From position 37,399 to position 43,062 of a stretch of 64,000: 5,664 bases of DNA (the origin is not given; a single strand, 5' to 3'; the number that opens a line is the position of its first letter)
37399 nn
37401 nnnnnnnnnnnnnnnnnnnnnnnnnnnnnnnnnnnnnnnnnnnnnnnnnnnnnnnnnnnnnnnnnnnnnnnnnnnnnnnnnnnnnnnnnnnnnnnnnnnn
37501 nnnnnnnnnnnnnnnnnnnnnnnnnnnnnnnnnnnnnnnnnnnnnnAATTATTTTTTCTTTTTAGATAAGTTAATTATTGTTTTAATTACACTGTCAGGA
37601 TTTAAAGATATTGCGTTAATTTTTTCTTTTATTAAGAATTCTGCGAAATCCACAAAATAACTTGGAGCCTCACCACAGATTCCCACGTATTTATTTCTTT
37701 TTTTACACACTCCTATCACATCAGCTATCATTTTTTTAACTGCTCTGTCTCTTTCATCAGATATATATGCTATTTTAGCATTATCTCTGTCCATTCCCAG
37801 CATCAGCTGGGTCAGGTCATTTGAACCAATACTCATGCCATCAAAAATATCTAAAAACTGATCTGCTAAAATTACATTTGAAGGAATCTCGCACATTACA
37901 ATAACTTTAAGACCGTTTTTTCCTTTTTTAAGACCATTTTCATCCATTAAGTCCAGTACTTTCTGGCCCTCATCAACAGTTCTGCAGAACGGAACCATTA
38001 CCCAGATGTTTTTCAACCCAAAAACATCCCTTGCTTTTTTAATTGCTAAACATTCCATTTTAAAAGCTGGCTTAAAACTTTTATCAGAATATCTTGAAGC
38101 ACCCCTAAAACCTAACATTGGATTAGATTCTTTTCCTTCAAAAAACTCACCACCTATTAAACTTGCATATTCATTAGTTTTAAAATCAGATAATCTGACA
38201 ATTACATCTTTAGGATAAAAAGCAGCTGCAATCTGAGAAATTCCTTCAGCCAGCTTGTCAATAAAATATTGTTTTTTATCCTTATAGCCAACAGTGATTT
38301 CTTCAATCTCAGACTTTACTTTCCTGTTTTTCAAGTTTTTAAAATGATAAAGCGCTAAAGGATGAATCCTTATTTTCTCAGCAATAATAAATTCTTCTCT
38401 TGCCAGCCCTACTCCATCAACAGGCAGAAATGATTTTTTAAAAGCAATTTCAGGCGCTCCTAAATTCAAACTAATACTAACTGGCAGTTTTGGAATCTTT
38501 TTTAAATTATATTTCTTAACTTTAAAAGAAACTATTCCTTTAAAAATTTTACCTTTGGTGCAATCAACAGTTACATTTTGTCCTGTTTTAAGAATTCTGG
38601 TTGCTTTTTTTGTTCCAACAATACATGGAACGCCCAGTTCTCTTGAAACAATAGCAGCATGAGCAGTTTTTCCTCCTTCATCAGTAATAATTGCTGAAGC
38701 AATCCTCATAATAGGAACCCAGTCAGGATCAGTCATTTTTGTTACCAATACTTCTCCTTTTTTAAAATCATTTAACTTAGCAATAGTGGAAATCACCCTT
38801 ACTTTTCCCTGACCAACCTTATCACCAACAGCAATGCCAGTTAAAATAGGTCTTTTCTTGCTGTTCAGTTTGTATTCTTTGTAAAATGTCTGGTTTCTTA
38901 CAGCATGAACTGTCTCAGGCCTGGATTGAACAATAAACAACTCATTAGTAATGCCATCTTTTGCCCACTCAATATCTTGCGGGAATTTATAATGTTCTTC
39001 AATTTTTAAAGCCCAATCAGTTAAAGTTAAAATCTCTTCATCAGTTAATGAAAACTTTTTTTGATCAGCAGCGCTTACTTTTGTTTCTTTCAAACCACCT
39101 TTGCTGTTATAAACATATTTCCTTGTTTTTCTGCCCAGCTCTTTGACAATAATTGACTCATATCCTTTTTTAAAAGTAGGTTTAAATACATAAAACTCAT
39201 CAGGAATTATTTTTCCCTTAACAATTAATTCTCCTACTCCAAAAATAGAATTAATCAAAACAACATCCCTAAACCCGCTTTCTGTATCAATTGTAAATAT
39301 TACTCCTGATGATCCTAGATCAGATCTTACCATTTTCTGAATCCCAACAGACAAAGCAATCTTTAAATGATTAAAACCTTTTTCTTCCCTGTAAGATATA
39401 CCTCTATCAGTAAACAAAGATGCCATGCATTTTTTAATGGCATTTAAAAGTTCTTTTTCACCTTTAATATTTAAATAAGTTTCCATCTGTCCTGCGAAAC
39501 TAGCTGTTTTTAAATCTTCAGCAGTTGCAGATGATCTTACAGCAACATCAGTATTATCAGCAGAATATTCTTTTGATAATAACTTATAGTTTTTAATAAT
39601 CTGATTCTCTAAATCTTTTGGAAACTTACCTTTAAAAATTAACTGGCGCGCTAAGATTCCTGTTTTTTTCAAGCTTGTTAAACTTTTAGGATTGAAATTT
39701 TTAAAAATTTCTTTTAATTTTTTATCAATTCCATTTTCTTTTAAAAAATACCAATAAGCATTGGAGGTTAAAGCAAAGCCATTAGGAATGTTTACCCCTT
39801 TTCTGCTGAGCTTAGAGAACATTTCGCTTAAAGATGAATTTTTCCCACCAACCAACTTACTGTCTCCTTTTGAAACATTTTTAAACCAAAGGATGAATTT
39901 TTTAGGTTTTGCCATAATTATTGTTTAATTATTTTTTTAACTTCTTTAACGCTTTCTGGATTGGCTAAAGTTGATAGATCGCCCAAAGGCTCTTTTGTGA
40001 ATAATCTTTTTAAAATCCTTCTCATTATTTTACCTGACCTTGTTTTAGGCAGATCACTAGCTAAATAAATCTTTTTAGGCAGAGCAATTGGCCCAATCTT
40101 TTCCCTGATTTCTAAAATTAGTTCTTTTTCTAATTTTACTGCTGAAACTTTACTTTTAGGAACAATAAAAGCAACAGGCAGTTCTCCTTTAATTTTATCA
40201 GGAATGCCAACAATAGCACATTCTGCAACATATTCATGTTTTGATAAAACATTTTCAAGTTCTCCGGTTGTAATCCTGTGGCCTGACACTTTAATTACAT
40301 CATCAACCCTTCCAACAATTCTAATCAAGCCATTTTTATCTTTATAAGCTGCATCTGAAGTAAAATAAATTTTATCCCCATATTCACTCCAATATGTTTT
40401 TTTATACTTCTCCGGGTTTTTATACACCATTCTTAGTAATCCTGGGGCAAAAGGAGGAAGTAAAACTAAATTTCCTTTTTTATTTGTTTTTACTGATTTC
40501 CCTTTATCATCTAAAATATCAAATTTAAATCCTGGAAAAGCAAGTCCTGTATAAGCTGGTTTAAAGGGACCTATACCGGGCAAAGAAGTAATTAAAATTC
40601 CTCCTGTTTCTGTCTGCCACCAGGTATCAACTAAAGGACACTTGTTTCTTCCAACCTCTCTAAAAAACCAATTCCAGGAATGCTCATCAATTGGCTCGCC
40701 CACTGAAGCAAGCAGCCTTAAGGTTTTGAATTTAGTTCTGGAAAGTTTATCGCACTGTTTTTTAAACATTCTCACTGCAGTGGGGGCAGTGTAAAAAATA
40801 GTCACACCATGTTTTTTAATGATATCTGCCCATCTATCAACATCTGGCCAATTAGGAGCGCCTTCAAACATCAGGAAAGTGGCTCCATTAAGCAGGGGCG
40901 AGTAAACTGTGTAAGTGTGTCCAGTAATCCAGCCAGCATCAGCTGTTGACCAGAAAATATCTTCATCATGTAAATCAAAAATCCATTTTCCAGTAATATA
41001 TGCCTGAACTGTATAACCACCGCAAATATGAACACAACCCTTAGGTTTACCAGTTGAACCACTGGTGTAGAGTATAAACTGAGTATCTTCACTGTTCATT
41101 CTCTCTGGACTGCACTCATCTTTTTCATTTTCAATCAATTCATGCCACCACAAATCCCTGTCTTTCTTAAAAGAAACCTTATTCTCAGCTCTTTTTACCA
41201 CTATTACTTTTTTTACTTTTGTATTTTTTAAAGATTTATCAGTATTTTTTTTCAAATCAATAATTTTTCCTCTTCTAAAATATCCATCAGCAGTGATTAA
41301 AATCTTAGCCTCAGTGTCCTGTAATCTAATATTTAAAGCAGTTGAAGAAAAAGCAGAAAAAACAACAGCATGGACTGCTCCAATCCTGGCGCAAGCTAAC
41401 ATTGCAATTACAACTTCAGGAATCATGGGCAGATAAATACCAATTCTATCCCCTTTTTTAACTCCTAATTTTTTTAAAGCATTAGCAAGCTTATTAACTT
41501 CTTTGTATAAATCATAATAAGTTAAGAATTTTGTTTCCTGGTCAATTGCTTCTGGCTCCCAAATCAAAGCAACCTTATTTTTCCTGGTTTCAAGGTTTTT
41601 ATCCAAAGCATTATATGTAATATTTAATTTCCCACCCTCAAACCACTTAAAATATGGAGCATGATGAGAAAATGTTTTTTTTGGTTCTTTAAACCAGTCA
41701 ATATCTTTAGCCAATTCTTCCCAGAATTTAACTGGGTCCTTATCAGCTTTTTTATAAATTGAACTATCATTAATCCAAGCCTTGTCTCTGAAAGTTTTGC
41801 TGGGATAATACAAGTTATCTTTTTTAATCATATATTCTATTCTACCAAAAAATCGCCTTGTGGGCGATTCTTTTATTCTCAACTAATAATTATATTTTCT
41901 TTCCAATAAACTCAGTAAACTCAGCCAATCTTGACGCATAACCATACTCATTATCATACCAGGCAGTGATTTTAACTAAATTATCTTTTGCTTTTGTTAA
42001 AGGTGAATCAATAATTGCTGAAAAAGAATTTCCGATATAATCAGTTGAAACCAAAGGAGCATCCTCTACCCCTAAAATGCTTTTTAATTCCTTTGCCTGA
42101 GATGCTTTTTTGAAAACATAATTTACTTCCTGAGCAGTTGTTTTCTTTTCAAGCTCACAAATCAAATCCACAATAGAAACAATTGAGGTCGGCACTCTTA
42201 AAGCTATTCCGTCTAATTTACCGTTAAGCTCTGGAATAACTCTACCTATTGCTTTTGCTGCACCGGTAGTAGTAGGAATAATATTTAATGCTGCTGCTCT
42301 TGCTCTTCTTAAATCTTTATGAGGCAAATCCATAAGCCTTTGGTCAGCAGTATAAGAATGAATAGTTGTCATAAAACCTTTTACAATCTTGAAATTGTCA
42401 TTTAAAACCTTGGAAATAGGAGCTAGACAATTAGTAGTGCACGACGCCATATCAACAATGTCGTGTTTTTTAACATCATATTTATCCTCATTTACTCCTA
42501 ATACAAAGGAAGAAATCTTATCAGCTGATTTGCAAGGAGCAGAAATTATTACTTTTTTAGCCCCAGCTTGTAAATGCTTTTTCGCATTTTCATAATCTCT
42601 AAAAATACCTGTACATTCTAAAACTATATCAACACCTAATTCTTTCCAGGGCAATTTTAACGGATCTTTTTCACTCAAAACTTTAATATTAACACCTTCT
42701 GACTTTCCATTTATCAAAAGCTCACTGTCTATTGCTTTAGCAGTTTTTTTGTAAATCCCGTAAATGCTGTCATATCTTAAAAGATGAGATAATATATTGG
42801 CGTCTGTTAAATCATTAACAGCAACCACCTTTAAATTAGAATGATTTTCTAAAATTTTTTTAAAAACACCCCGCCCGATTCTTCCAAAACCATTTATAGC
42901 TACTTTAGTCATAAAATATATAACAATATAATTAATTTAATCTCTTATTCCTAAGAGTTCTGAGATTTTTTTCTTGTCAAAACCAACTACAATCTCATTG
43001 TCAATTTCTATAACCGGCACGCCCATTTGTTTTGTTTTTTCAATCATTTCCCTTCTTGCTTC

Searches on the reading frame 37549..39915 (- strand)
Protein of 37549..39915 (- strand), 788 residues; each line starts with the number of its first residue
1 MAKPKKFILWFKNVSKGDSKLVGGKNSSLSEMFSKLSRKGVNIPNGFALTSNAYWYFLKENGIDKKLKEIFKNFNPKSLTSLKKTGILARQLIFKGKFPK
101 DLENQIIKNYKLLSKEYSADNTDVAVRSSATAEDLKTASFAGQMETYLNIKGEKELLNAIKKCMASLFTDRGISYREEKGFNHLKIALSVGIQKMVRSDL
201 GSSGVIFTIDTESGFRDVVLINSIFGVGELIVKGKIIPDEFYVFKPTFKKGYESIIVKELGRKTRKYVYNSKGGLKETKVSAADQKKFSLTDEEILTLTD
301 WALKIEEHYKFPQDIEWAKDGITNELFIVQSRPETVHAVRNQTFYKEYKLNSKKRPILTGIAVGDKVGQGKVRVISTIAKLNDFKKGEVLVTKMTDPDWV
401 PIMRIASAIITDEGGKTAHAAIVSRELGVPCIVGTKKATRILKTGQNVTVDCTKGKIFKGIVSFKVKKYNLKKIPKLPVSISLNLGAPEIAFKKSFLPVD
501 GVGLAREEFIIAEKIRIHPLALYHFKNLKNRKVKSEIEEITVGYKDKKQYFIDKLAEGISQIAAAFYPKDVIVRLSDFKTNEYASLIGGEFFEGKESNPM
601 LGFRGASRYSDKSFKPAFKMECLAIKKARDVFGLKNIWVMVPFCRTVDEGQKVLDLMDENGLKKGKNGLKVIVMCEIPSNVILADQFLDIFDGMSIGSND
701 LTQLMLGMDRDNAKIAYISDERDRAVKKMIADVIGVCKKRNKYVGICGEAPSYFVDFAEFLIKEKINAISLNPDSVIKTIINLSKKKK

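Call 31: search_protein_families(library=pfam, proteins=[window:37549-39915:-], max_evalue=0.00001)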
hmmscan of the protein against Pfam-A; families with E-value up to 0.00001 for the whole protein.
window:37549-39915:- (788 aa): 3 families
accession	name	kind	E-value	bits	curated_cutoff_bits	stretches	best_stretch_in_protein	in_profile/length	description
PF01326.24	PPDK_N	-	4.6e-114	381.5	27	1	20-342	2-317/328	Pyruvate phosphate dikinase, AMP/ATP-binding domain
PF02896.24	PEP-utilizers_C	-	4.6e-56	190.6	22.8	1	477-782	18-287/293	PEP-utilising enzyme, PEP-binding domain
PF00391.29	PEP-utilizers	-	3.3e-28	97.5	23.1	1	384-455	1-72/72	PEP-utilising enzyme, mobile domain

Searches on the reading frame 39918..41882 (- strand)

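Call 31: search_protein_families(library=pfam, proteins=[window:39918-41882:-], max_evalue=0.00001)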
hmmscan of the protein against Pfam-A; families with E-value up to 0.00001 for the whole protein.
window:39918-41882:- (654 aa): 3 families
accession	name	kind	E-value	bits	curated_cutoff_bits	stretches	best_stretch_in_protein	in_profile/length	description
PF00501.34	AMP-binding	-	3.8e-82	276.6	29.9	1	94-474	2-374/384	AMP-binding enzyme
PF13193.12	AMP-binding_C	-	6.5e-26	91.5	24.5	1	541-618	1-76/76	AMP-binding enzyme C-terminal domain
PF16177.11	ACAS_N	-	1.7e-18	66.6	27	1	42-92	4-55/55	Acetyl-coenzyme A synthetase N-terminus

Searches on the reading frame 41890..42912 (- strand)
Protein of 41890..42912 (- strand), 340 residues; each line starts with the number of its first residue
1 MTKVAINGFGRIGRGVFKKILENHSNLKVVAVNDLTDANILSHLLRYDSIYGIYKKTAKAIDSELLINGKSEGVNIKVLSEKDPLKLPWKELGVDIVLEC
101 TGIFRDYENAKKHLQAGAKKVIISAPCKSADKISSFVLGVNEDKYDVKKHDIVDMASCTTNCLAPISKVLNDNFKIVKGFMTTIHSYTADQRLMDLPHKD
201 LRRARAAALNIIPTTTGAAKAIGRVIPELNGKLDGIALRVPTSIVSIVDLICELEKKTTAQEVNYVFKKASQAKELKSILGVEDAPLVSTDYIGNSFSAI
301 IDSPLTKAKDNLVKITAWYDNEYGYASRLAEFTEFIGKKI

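Call 31: search_protein_families(library=pfam, proteins=[window:41890-42912:-], max_evalue=0.00001)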
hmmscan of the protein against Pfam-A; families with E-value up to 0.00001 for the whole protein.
window:41890-42912:- (340 aa): 2 families
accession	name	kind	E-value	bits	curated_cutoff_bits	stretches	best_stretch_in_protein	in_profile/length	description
PF02800.25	Gp_dh_C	-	3.8e-63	212.2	24.4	1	163-319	1-158/158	Glyceraldehyde 3-phosphate dehydrogenase, C-terminal domain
PF00044.30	Gp_dh_N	-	4.6e-35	120.4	31.7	1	3-106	2-100/101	Glyceraldehyde 3-phosphate dehydrogenase, NAD binding domain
